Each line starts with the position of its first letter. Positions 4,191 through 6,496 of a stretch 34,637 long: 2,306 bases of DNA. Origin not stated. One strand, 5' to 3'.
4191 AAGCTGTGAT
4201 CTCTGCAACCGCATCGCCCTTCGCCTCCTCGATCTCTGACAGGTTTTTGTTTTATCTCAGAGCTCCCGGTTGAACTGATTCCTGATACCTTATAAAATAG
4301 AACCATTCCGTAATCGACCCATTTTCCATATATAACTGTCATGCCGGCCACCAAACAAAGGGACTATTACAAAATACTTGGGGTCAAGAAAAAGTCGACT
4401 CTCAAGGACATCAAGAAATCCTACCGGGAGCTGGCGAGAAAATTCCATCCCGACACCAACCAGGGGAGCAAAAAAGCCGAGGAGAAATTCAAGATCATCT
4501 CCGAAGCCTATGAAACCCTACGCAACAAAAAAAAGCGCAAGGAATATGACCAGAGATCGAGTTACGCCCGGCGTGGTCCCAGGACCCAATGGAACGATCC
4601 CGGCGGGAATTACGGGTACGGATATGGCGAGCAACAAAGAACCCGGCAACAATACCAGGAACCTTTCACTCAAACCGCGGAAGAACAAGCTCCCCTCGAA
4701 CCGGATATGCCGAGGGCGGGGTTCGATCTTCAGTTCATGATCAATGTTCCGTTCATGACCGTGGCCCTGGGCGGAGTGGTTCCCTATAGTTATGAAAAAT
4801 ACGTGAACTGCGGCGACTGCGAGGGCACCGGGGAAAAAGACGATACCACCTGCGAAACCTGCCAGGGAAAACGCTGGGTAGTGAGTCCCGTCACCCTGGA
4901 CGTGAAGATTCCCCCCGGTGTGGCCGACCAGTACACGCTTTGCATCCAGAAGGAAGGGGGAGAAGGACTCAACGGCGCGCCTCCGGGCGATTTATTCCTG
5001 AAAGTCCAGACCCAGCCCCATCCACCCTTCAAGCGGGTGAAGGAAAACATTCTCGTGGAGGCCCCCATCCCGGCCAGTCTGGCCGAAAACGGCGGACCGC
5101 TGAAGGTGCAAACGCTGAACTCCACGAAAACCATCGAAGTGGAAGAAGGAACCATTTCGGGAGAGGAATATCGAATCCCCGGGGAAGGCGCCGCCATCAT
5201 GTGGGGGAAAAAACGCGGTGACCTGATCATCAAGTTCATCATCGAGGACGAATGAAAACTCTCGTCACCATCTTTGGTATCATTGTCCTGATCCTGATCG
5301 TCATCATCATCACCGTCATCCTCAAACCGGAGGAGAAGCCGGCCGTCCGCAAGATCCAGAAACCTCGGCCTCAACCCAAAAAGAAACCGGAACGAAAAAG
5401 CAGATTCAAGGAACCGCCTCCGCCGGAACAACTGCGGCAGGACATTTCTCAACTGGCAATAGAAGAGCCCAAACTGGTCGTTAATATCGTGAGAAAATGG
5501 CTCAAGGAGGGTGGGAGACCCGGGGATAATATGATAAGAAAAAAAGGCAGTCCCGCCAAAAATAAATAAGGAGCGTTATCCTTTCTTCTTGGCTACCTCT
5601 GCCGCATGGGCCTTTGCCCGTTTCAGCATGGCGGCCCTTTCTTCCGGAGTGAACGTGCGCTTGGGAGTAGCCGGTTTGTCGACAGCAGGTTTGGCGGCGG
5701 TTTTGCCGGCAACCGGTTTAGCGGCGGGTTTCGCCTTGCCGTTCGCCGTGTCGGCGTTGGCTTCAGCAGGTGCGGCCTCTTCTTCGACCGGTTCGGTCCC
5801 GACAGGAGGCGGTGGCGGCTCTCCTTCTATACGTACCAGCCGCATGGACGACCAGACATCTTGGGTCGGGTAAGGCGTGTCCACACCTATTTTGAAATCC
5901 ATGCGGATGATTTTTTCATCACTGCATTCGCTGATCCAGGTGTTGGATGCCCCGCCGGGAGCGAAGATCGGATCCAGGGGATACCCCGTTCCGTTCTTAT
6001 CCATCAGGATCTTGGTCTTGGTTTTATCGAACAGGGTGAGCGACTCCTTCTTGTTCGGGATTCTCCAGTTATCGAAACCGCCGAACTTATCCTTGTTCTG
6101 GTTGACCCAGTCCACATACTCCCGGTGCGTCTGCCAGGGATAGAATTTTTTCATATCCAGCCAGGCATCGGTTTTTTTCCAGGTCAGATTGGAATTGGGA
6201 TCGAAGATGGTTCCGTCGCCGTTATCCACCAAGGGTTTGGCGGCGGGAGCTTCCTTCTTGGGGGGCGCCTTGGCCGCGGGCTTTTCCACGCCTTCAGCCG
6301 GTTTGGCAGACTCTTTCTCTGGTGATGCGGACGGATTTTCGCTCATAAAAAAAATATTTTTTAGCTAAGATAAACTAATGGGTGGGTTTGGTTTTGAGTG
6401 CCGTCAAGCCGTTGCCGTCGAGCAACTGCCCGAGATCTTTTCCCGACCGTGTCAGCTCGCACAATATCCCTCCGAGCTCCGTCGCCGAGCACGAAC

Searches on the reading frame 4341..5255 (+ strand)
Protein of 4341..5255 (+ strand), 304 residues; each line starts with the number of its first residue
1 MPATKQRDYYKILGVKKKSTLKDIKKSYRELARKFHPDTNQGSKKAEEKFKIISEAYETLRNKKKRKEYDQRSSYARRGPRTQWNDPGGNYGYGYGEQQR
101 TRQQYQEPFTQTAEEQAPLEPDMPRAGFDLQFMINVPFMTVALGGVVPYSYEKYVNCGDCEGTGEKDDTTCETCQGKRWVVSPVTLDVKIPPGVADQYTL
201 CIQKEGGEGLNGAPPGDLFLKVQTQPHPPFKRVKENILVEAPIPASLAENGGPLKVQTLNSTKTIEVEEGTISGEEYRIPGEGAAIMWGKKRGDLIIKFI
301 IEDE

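Call 6: search_protein_families(library=pfam, max_evalue=0.1, proteins=[window:4341-5255:+])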
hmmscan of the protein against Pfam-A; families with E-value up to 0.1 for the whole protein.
window:4341-5255:+ (304 aa): 4 families
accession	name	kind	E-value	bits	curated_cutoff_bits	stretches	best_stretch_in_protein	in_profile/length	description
PF01556.23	DnaJ_C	-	2.4e-30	106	26.6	1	132-302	3-150/152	DnaJ C terminal domain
PF00226.36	DnaJ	-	6.2e-25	87.5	27.8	1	8-70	1-63/63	DnaJ domain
PF00684.25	DnaJ_CXXCXGXG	-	0.00094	19.8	32.7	1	157-177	44-64/65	DnaJ central domain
PF15777.11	Anti-TRAP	-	0.077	13.4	32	0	155-181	11-43/59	Tryptophan RNA-binding attenuator protein inhibitory protein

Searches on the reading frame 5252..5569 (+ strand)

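Call 37: search_protein_families(library=pfam, max_evalue=1, proteins=[window:5252-5569:+])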
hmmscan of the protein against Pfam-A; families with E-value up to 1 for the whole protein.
window:5252-5569:+ (105 aa): 4 families
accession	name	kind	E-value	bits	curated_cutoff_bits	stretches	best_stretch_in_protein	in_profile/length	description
PF11027.13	DUF2615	-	0.022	15.2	23.4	1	6-58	53-103/104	Protein of unknown function (DUF2615)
PF25184.1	YxzE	-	0.057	14.9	40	1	6-34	4-32/65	YxzE-like putative bacteriocin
PF14575.11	EphA2_TM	-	0.099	13.8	28.9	1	4-52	2-42/74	Ephrin type-A receptor 2 transmembrane domain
PF04277.18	OAD_gamma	-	0.2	12.8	27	1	7-54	15-57/76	Oxaloacetate decarboxylase, gamma chain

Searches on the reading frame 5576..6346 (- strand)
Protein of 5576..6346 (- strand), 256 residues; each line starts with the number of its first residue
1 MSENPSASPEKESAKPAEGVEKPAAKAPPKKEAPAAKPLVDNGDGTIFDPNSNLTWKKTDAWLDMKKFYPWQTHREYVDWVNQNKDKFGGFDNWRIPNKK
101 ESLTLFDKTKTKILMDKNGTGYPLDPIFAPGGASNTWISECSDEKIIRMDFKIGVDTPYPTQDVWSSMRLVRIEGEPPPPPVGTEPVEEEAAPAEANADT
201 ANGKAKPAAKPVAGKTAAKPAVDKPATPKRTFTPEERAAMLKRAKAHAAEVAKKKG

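Call 6: search_protein_families(library=pfam, max_evalue=0.1, proteins=[window:5576-6346:-])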
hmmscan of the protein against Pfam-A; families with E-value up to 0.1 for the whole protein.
window:5576-6346:- (256 aa): 2 families
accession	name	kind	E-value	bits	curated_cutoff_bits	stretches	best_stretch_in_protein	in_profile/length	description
PF07603.17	Lcl_C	-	3.3e-11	43.9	34.9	1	45-172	1-117/117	Lcl C-terminal domain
PF08588.16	Duc1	-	0.04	14.2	25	1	153-210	115-170/246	Domain of unknown function at the cortex 1 (Duc1)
